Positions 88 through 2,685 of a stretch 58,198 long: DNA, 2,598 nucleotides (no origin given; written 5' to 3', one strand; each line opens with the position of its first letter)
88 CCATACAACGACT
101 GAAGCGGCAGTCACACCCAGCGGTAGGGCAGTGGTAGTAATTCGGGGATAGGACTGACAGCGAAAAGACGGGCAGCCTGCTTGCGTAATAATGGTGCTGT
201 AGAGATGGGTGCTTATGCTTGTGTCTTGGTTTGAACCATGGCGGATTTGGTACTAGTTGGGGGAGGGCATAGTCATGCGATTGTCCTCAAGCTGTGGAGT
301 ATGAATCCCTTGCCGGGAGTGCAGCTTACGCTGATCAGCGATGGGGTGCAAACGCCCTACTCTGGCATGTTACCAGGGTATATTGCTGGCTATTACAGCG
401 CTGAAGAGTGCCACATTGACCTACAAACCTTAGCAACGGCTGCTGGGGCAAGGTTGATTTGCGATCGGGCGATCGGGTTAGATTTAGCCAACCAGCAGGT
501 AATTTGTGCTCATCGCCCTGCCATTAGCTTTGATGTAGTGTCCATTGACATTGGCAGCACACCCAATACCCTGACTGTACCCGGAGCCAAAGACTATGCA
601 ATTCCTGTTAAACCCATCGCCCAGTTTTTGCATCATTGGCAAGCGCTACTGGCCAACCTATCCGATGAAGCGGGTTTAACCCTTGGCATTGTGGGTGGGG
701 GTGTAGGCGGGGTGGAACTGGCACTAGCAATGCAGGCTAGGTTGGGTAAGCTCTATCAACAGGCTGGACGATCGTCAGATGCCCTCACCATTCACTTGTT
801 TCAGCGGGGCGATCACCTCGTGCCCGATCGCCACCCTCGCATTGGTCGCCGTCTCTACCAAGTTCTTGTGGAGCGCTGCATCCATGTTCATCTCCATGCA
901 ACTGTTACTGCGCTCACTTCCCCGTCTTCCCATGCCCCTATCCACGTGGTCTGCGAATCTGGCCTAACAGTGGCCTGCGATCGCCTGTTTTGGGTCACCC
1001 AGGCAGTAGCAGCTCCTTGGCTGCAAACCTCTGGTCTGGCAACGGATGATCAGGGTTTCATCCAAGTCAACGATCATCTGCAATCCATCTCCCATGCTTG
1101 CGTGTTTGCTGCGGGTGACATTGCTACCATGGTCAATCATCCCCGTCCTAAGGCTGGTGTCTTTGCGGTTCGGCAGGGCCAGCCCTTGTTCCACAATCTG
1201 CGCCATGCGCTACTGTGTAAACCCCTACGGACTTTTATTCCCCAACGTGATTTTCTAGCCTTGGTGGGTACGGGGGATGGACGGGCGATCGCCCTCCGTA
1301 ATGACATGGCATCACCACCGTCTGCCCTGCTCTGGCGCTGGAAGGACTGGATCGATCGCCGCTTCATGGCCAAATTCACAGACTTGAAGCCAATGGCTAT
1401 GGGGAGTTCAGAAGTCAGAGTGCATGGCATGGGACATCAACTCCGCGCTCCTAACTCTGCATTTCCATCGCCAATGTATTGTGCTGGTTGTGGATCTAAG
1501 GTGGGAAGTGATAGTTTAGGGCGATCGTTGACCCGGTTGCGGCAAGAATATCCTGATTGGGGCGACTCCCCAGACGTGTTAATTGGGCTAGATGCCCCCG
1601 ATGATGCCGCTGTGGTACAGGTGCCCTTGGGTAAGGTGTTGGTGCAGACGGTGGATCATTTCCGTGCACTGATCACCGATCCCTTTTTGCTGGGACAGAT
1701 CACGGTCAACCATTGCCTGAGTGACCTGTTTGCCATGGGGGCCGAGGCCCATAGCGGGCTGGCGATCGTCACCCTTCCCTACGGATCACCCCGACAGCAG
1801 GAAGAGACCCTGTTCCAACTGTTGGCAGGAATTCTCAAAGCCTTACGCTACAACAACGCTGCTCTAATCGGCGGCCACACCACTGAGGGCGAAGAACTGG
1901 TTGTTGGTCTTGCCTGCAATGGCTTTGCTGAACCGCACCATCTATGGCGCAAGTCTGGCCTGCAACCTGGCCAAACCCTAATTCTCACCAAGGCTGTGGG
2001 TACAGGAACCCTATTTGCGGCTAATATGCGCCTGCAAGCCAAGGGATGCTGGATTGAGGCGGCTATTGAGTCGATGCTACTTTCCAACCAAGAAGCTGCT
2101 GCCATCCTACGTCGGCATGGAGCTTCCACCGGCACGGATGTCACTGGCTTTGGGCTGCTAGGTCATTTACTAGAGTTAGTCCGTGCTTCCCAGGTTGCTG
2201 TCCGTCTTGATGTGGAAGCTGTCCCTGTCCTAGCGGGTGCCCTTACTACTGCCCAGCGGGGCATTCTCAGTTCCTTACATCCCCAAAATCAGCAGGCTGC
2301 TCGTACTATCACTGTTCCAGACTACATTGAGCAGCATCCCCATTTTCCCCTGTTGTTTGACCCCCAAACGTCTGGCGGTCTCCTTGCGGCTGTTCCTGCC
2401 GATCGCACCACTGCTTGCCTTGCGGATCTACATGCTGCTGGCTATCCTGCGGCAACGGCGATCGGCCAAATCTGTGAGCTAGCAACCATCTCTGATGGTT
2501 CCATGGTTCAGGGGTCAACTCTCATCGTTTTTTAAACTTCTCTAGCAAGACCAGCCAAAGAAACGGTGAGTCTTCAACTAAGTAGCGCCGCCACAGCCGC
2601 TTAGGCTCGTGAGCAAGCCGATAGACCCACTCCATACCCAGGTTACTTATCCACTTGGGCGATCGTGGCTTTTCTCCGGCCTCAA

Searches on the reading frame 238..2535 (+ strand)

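Call 79: search_protein_families(library=pfam, proteins=[window:238-2535:+], max_evalue=0.00001)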
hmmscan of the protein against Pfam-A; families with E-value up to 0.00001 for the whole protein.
window:238-2535:+ (765 aa): 3 families
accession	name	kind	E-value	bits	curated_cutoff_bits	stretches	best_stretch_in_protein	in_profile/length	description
PF07992.20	Pyr_redox_2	-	3.6e-26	92.7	26.1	1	3-314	2-291/291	Pyridine nucleotide-disulphide oxidoreductase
PF00586.29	AIRS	-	6e-19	69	24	1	455-563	2-111/112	AIR synthase related protein, N-terminal domain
PF02769.27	AIRS_C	-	3.4e-15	57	23.1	1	576-747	1-147/156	AIR synthase related protein, C-terminal domain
